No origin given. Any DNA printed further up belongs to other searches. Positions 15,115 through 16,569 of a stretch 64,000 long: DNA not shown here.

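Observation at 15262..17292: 676-aa surface protein with five tandem Asp-box/propeller-blade-like repeats and an acidic disordered spacer, encoded as the first gene of the T4SS operon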

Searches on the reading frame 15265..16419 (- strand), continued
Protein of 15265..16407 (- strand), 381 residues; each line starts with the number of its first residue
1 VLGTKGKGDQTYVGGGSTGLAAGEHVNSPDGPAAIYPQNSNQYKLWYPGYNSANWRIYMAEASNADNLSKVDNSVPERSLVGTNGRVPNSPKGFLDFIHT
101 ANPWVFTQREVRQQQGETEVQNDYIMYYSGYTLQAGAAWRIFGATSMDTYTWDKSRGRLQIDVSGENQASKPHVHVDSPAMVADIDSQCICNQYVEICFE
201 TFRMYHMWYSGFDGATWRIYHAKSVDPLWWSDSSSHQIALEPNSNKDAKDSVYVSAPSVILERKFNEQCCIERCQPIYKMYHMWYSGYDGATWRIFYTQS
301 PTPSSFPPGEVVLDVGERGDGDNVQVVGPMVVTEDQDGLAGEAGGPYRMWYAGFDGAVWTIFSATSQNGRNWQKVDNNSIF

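Call 25: search_solved_structures(query=A2, max_evalue=1, show_alignments=1)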
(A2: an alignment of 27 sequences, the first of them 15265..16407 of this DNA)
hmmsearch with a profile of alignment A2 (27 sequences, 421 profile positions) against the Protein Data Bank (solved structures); distinct sequences matched with E-value up to 1: 42.
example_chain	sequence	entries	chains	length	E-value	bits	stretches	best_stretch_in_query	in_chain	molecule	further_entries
4ak6_A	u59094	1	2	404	9.4e-27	96.9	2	135-278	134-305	ANHYDRO-ALPHA-L-GALACTOSIDASE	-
4ak5_A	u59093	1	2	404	2.3e-26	95.6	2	135-277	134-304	ANHYDRO-ALPHA-L-GALACTOSIDASE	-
4ak7_A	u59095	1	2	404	2.3e-26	95.6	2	135-277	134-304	ANHYDRO-ALPHA-L-GALACTOSIDASE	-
7fip_A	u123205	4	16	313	3.6e-21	78.4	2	28-161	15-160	Beta-1,2-mannobiose phosphorylase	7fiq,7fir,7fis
9fj8_A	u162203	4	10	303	5e-21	78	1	28-310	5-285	1,2-beta-oligomannan phosphorylase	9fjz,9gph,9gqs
3r4y_A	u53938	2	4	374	1.2e-18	70.2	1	113-280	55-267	Glycosyl hydrolase family 32, N terminal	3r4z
5ta7_A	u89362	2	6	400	4e-16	61.8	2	173-283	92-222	Glycoside Hydrolase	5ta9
4u6b_A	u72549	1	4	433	4.3e-16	61.7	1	134-320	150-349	Conserved hypothetical lipoprotein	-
4u6d_A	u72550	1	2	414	9.7e-16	60.6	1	73-279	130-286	Conserved hypothetical periplasmic protein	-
4onz_A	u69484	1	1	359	1.4e-14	56.8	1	43-206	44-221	putative glycoside hydrolase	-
3p2n_A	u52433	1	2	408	1.7e-14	56.5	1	113-277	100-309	3,6-anhydro-alpha-L-galactosidase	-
3qc2_A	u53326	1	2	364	3.4e-11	45.6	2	56-147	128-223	glycosyl hydrolase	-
3taw_A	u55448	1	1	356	7.2e-11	44.5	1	44-205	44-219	Hypothetical glycoside hydrolase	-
5a7v_B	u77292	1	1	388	7.6e-11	44.4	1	45-208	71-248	PUTATIVE GLYCOSIDASE PH117-RELATED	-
5a7v_A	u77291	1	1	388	7.6e-11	44.4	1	45-208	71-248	PUTATIVE GLYCOSIDASE PH117-RELATED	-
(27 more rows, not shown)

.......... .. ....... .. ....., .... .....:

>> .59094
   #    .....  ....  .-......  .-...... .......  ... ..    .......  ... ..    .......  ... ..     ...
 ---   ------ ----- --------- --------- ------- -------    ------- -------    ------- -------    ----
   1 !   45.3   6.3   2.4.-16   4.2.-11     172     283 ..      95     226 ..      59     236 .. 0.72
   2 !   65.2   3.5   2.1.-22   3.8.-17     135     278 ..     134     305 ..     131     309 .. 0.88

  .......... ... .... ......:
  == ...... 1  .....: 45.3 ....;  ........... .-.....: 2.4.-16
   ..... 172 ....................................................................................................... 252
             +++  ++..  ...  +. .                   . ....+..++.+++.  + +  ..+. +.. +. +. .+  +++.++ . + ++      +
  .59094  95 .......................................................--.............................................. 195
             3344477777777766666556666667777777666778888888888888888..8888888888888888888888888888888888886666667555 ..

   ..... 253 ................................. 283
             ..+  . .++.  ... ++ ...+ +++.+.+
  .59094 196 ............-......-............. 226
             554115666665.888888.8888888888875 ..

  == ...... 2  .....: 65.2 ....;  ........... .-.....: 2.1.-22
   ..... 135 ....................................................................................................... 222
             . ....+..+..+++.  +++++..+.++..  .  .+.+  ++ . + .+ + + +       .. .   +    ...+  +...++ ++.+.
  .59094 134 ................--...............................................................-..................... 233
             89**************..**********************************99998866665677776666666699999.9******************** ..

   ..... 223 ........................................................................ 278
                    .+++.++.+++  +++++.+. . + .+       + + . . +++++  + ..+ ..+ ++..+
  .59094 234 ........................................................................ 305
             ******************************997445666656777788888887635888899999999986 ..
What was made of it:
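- Closest known: GH43 / GH137 / GH117 five-bladed propeller glycosidases. Same: The broad family profile hits GH117 at E = 9e-27 (call 25).
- The broad family profile hits GH117 and GH130 structures at E = 1e-26 to 1e-21 (call 25).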

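Call 34: predict_structure(alignment_id=A2)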
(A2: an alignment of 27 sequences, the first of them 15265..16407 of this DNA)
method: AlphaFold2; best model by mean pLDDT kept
length: 381 residues; sequences in the alignment: 27
mean_pLDDT: 82.5   pTM: 0.88
mean pLDDT of the five models: 82.5, 80.7, 79.5, 79.3, 78.0
residues with pLDDT >= 90: 173; 70-90: 140; 50-70: 44; < 50: 24
segments of 3 or more residues with pLDDT < 50: 16-29, 338-341, 379-381
pLDDT, mean of each block of 10 residues (from residue 1): 67 53 37 76 89 89 87 77 82 90 87 67 90 84 92 84 64 83 86 80 93 93 91 80 96 96 77 74 96 97 97 93 93 67 78 90 94 75 34
secondary structure, 60 per line:
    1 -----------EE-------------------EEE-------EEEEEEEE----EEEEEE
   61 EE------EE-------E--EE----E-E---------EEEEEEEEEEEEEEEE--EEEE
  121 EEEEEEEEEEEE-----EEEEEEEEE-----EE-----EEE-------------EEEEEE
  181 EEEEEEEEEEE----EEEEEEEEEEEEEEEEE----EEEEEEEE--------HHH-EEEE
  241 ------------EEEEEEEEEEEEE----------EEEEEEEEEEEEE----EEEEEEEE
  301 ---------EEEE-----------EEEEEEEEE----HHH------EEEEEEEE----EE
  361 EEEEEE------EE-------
elements in order: E33-35 E43-50 E55-62 E99-114 E117-132 E138-146 E159-161 E175-191 E196-212 E217-224 E237-240 E253-265 E276-288 E293-300 E310-313 E325-333 E347-354 E359-366
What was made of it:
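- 15265..16407 (-): aa 296-676: five-bladed beta-propeller, GH130/GH43-like fold. By segmentation, blades are aa 296-372, 373-452, 453-534, 535-606 and 607-676. AF2 pLDDT 82.5, pTM 0.88 (call 34).
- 15691..15936 (-): Blade 3 with a long (17+17 residue) Cys-bearing beta-hairpin; carries the subfamily-specific invariants D479, I480, C484, E495 and R498. DSSP strands E175-191 and E196-212 of the model (call 34).
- On Five-bladed beta-propeller glycosidase superfamily (GH32/43/62/68/117/130/137 fold): AF2 model with pLDDT 82.5 and pTM 0.88 (call 34).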

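Call 37: search_solved_structures(query=A3, max_evalue=1, show_alignments=4)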
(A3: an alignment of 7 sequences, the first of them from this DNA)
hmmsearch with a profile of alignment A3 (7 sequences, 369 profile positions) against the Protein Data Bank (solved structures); distinct sequences matched with E-value up to 1: 8.
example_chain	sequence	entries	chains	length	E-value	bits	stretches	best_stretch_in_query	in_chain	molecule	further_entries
9fj8_A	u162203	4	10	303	0.00041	22.7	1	264-308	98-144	1,2-beta-oligomannan phosphorylase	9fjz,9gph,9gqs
3qc2_A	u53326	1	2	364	0.0055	19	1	277-364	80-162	glycosyl hydrolase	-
3taw_A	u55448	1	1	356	0.018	17.3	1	275-364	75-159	Hypothetical glycoside hydrolase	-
7fip_A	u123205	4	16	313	0.02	17.2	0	280-302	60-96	Beta-1,2-mannobiose phosphorylase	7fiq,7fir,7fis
4onz_A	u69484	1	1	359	0.031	16.6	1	277-364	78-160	putative glycoside hydrolase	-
5a7v_A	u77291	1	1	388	0.033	16.4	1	277-364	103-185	PUTATIVE GLYCOSIDASE PH117-RELATED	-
5a7v_B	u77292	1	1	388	0.033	16.4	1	277-364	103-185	PUTATIVE GLYCOSIDASE PH117-RELATED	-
3rwk_X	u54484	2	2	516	0.055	15.7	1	285-365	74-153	Inulinase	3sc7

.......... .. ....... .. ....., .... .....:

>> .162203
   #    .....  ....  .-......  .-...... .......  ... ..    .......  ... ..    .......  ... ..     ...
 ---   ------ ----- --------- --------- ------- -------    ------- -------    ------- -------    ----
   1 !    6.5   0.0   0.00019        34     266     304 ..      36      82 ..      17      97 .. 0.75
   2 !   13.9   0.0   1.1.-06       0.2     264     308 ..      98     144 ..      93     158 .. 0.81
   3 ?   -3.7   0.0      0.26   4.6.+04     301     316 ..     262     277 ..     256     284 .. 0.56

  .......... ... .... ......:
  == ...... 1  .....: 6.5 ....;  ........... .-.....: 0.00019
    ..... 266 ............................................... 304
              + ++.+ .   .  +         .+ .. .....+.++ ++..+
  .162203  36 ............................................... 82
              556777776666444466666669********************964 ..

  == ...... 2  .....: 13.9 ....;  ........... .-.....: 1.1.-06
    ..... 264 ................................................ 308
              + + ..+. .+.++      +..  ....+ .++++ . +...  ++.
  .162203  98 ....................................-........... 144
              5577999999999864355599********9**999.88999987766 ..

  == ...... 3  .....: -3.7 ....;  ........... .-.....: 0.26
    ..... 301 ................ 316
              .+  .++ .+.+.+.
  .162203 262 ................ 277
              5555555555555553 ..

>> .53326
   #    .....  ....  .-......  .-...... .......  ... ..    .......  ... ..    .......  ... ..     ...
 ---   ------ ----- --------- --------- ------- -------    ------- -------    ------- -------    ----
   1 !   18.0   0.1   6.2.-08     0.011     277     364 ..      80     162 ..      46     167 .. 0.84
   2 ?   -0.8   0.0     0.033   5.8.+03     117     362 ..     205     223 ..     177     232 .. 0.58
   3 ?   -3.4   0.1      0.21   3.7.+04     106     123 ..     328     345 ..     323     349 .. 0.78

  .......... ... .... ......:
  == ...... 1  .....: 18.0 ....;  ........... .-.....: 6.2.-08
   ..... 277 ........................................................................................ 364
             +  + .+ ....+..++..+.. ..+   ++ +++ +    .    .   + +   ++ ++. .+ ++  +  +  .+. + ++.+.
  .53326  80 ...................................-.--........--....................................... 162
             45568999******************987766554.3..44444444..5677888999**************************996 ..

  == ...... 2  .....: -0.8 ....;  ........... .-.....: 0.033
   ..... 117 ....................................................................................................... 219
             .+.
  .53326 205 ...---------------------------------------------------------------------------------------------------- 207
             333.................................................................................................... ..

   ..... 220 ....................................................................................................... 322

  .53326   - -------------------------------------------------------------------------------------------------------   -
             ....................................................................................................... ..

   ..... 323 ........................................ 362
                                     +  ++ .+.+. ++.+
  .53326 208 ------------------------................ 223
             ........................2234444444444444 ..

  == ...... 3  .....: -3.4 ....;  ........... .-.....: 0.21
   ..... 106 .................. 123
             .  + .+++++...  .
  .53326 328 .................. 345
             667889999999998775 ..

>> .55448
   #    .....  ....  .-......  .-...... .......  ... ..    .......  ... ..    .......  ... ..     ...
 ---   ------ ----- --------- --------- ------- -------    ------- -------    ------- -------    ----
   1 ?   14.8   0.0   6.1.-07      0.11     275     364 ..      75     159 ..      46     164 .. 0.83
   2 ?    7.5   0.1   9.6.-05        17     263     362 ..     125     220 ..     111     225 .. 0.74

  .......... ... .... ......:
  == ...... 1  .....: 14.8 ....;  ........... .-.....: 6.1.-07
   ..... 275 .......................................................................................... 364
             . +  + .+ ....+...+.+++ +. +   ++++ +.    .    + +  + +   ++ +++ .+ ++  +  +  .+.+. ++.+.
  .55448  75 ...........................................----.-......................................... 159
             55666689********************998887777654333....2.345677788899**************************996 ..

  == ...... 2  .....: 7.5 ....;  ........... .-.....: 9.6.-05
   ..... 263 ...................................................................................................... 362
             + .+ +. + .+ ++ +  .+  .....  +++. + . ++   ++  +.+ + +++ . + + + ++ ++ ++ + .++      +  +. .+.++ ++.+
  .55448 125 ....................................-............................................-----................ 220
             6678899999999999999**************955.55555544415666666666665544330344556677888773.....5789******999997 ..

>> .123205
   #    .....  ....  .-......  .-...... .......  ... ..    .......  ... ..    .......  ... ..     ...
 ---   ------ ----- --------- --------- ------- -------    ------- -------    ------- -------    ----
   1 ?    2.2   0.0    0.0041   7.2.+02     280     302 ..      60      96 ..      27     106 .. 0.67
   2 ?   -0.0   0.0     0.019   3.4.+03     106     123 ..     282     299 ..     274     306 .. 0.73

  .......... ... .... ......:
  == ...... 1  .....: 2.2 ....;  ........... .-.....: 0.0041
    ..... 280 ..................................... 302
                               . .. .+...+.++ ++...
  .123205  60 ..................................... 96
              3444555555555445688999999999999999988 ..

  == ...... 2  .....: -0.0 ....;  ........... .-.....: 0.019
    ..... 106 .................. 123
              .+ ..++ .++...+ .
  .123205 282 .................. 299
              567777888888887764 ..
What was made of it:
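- Tried and rejected: Only marginal, blade-level GH130 hits (E = 4e-4, call 37).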

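Call 38: fold_search(model_id=the predicted structure, library=pdb)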
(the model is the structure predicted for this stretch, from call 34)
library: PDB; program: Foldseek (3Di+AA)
matches with E <= 10: 612; with E <= 0.001: 110
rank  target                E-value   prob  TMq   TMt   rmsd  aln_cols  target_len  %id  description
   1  5mt2                  4.6e-09  1.00  0.54  0.58   8.3       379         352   13  Glycoside hydrolase BT_0996 (released 2017-03-22)
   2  5mui_A                1.3e-08  1.00  0.54  0.58   7.9       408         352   12  Glycoside hydrolase BT_0996 (released 2017-03-22)
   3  5b6s_A                6.2e-08  1.00  0.48  0.57   9.5       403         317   12  Catalytic domain of Coprinopsis cinerea GH62 alpha-L-arabinofuranosidase (released 2016-09-07)
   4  3taw                  1.0e-07  1.00  0.52  0.56   7.0       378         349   13  Crystal structure of a putative glycoside hydrolase (BDI_3141) from Parabacteroides distasonis ATCC 8503 at 1.70 A resol (released 2011-08-24)
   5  4n2z_A                4.5e-07  1.00  0.49  0.57   8.2       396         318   13  Crystal Structure of the alpha-L-arabinofuranosidase PaAbf62A from Podospora anserina in complex with cellotriose (released 2014-01-15)
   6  4n4b                  5.6e-07  1.00  0.49  0.57   9.7       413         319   12  Crystal Structure of the alpha-L-arabinofuranosidase PaAbf62A from Podospora anserina (released 2014-01-15)
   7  3qef_B                5.9e-07  1.00  0.46  0.57   8.5       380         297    9  The structure and function of an arabinan-specific alpha-1,2-arabinofuranosidase identified from screening the activit (released 2011-02-16)
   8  6r3u_A                6.2e-07  1.00  0.47  0.38  10.8       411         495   12  Endo-levanase BT1760 mutant E221A from Bacteroides thetaiotaomicron complexed with levantetraose (released 2019-06-19)
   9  4ak5_B                8.8e-07  1.00  0.34  0.35   8.0       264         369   16  Native crystal structure of BpGH117 (released 2012-03-14)
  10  8aa2_E                8.8e-07  1.00  0.46  0.37   9.0       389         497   11  Inactive levan utilisation machinery (utilisome) in the presence of levan fructo-oligosaccharides DP 15-25 (released 2023-06-07)
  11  3qc2_A                9.3e-07  1.00  0.51  0.54   7.3       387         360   13  Crystal structure of a glycosyl hydrolase (BACOVA_03624) from Bacteroides ovatus at 2.30 A resolution (released 2011-02-09)
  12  3qef_A                9.3e-07  1.00  0.46  0.57   8.5       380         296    9  The structure and function of an arabinan-specific alpha-1,2-arabinofuranosidase identified from screening the activit (released 2011-02-16)
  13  3qc2_B                1.0e-06  1.00  0.51  0.54   7.2       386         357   13  Crystal structure of a glycosyl hydrolase (BACOVA_03624) from Bacteroides ovatus at 2.30 A resolution (released 2011-02-09)
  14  3r67_A                1.1e-06  1.00  0.51  0.55   6.8       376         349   14  Crystal structure of a putative glycosidase (BT_4094) from BACTEROIDES THETAIOTAOMICRON VPI-5482 at 2.30 A resolution (released 2011-04-13)
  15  3qee_B                1.2e-06  1.00  0.46  0.56   8.5       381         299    9  The structure and function of an arabinan-specific alpha-1,2-arabinofuranosidase identified from screening the activit (released 2011-02-16)
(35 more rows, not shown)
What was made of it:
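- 15265..16407 (-): Foldseek (call 38).
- On Five-bladed beta-propeller glycosidase superfamily (GH32/43/62/68/117/130/137 fold): Foldseek agrees (call 38).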

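Call 43: find_related_loci(query=A3, collection=genome_contigs, flank=10000)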
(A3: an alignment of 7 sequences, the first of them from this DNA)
Query A3 (385 aa) in genome_contigs; peptide patterns used: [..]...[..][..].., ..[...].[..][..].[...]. (x = any residue, [..] = any of these).
54 stretches matched a pattern; 43 encode a relative of the query (tblastn E <= 1e-3); 43 distinct loci.
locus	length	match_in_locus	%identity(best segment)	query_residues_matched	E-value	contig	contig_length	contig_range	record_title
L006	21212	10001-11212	43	2-383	8e-95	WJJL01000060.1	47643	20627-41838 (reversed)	MAG: Candidatus Moraniibacteriota bacterium isolate Bin_114 k141_4318888, whole genome shotgun sequence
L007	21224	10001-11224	40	2-382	4e-76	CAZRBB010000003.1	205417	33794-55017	MAG TPA_asm: uncultured Candidatus Saccharibacteria bacterium isolate SRP272421_co4_224 genome assembly, contig: NODE_27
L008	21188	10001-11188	36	1-383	6e-66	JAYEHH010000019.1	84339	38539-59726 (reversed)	MAG: Patescibacteria group bacterium isolate MAG223 MAG223_19, whole genome shotgun sequence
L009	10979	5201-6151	30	55-381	5e-33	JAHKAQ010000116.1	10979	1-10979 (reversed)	MAG: Patescibacteria group bacterium isolate Undefined_mixed_planktonic.mb.48 Undefined_mixed_pl.mb.48_k141_1377111, who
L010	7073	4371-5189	28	43-385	3e-21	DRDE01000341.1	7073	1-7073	MAG TPA_asm: Nitrospirae bacterium isolate HyVt-268 HyVt-268_k295_79647, whole genome shotgun sequence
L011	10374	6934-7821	37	42-385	1e-19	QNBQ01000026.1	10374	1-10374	MAG: Candidatus Poribacteria bacterium isolate B28_G17 B28_Guay17_scaffold_01756, whole genome shotgun sequence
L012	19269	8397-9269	30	38-378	5e-19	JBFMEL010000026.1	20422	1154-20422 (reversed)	MAG: Thermoplasmatota archaeon isolate MAG244 MAG244_26, whole genome shotgun sequence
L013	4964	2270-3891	32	29-380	1e-18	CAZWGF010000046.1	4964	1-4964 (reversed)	MAG TPA_asm: Candidatus Woesearchaeota archaeon isolate SRP104257_co1_234 genome assembly, contig: NODE_17862_length_496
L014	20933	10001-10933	33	45-383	2e-16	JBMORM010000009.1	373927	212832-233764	MAG: Patescibacteria group bacterium isolate Betzabe_MAG180 MAG180_9, whole genome shotgun sequence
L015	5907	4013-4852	28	47-385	7e-16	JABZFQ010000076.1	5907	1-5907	MAG: Desulfobacteraceae bacterium isolate Grevelingen_8MPaII_metabat2.79 scaffold_22812, whole genome shotgun sequence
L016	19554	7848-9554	31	36-385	5e-14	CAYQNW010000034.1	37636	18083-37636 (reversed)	MAG TPA_asm: uncultured Ignavibacterium sp. isolate SRP185410_co2_299 genome assembly, contig: NODE_1112_length_37636_co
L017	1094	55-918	32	128-385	5e-14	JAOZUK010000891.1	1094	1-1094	MAG: Bacteroidales bacterium isolate GMC8.maxbin2.069_sub GMC8_372177_length_1094_cov_18.236766, whole genome shotgun se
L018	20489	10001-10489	39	128-385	3e-12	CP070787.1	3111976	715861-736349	MAG: Fidelibacterota bacterium isolate bin1478 chromosome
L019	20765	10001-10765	32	47-385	3e-11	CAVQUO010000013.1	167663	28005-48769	MAG: uncultured Bacteroidetes bacterium isolate MFD09964.bin.2.95 genome assembly, contig: contig_40882, whole genome sh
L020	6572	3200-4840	26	36-385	4e-11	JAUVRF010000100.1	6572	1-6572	MAG: Methanobacteriota archaeon isolate CSMAG_707 CSMAG_707_k127_1253309_length_6572_cov_7.9984, whole genome shotgun se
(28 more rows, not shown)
